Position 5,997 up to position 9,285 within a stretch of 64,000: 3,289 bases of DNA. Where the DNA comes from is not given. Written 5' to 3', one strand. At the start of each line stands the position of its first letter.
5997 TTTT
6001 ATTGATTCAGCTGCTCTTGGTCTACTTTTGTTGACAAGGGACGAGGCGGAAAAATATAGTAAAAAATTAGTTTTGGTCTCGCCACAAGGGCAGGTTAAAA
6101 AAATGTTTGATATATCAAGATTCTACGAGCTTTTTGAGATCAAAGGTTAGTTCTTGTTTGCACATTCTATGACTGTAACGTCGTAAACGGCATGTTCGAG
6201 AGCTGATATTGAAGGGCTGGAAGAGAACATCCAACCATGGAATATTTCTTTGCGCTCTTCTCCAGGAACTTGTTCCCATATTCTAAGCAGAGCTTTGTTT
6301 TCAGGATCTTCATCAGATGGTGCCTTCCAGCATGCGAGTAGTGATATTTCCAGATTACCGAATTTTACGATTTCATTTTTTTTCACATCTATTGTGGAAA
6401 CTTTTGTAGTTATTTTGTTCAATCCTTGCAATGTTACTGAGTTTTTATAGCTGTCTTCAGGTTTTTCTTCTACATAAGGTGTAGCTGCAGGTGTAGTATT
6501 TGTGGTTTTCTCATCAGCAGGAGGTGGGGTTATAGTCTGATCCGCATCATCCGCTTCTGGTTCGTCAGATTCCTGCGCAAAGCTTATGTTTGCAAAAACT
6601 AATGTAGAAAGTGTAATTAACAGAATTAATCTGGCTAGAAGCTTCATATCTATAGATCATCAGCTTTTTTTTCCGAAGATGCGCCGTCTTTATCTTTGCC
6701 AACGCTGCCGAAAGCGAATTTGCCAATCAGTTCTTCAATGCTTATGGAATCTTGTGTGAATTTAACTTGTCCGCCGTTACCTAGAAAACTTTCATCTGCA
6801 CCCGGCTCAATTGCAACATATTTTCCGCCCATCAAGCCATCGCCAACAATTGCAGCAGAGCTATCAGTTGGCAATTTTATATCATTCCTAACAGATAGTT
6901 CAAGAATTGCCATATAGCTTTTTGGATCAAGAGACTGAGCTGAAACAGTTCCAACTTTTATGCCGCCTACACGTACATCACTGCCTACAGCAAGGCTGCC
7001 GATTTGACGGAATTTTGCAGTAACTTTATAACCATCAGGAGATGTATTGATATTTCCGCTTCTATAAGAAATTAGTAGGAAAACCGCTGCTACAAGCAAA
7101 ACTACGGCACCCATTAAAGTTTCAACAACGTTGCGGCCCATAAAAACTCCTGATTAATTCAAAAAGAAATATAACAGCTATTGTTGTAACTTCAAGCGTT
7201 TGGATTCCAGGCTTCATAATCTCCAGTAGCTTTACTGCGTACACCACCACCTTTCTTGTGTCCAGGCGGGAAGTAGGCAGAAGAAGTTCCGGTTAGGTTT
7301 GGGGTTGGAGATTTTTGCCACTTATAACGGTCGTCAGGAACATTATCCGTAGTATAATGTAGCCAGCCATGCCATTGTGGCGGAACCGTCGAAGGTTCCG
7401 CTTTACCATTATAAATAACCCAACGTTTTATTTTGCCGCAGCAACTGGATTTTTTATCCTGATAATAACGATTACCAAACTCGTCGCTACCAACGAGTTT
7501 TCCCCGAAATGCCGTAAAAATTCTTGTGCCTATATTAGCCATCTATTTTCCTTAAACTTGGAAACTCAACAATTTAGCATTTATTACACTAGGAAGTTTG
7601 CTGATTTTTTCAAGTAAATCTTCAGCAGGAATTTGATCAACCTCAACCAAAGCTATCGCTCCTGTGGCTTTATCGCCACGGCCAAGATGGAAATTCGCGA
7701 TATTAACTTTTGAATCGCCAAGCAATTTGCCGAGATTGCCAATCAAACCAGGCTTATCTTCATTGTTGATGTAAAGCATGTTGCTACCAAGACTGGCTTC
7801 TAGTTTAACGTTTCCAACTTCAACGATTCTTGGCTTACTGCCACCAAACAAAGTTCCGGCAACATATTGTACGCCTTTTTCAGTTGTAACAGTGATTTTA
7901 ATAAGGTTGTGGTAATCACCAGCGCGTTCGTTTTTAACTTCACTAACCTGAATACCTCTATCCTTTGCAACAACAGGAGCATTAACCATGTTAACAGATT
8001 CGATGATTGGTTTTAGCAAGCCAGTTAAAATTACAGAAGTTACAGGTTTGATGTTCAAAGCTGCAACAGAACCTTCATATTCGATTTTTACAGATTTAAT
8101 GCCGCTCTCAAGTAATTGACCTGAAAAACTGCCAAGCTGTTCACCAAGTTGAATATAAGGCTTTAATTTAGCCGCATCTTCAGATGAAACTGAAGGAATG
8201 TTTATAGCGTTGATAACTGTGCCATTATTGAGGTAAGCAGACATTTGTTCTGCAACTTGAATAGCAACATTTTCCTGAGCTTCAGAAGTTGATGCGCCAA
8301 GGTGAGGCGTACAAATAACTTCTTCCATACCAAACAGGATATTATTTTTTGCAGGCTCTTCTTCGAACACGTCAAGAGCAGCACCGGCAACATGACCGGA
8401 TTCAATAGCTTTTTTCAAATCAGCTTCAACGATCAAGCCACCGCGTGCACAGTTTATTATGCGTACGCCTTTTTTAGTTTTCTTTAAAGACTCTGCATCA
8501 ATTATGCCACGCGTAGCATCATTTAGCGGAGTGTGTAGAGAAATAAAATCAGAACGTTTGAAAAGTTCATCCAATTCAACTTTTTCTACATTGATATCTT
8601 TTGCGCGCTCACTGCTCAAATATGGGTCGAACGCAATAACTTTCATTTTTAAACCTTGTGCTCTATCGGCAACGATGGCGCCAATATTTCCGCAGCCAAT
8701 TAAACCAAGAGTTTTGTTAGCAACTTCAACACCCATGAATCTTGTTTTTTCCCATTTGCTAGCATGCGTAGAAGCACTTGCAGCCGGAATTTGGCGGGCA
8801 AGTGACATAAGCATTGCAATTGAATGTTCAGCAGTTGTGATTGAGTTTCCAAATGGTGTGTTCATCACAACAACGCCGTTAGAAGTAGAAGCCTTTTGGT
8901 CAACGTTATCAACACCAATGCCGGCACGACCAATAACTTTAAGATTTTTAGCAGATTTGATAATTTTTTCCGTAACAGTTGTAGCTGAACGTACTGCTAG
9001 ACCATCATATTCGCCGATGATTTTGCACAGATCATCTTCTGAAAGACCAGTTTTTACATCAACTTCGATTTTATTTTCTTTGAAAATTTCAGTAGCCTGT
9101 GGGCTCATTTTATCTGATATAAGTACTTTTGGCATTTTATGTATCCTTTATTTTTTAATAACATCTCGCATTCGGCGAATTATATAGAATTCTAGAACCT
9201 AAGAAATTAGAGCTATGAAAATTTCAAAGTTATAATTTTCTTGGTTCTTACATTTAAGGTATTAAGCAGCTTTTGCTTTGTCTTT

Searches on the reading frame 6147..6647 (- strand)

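Call 16: search_protein_families(library=pfam, proteins=[window:6147-6647:-], max_evalue=0.001)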
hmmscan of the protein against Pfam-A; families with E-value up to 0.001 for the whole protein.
window:6147-6647:- (166 aa): 1 family
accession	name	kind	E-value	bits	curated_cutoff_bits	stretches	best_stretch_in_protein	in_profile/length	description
PF09923.14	DUF2155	-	2.3e-26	92.2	27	1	72-162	2-89/89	Uncharacterized protein conserved in bacteria (DUF2155)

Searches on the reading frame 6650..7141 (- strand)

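Call 16: search_protein_families(library=pfam, proteins=[window:6650-7141:-], max_evalue=0.001)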
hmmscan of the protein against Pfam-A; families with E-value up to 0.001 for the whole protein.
window:6650-7141:- (163 aa): 1 family
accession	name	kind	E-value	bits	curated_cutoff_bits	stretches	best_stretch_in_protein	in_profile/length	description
PF02470.25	MlaD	-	1.9e-20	73.3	25.1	1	36-114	1-81/81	MlaD protein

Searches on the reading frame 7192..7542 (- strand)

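Call 16: search_protein_families(library=pfam, proteins=[window:7192-7542:-], max_evalue=0.001)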
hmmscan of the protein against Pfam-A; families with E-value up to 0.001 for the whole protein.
window:7192-7542:- (116 aa): 1 family
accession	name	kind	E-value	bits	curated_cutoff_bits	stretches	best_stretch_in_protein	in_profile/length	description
PF05071.21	NDUFA12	-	2.2e-24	86.5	23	1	14-114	1-98/98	NADH ubiquinone oxidoreductase subunit NDUFA12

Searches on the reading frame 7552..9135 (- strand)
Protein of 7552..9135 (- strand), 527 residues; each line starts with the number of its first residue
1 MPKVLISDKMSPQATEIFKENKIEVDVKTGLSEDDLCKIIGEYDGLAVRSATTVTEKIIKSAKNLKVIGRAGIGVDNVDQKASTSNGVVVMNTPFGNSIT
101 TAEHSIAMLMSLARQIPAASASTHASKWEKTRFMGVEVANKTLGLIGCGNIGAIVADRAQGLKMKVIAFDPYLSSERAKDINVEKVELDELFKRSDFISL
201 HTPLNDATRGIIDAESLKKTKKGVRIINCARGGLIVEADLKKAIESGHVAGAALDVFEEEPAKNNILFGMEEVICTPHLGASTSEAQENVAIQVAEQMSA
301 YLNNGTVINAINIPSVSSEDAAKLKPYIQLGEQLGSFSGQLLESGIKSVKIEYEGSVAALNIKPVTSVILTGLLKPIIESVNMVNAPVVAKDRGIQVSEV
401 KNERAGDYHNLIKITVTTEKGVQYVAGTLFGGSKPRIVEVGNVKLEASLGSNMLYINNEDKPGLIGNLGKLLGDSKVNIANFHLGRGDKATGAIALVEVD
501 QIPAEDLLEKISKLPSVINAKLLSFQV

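Call 17: search_protein_families(library=pfam, proteins=[window:7552-9135:-], max_evalue=0.001)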
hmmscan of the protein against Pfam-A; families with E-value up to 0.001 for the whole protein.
window:7552-9135:- (527 aa): 5 families
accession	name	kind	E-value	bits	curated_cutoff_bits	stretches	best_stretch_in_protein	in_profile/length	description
PF02826.25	2-Hacid_dh_C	-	1.4e-60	204.2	25.1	1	106-280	1-178/178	D-isomer specific 2-hydroxyacid dehydrogenase, NAD binding domain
PF19304.4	PGDH_inter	-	1.2e-46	158.2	27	1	323-440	1-118/119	D-3-phosphoglycerate dehydrogenase intervening domain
PF00389.36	2-Hacid_dh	-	5.8e-37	126.8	24.6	1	4-312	1-134/134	D-isomer specific 2-hydroxyacid dehydrogenase, catalytic domain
PF01842.31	ACT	-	3.6e-08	33.5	27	1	454-515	3-65/66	ACT domain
PF13291.12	ACT_4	-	0.00036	21.6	27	0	456-520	11-78/80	ACT domain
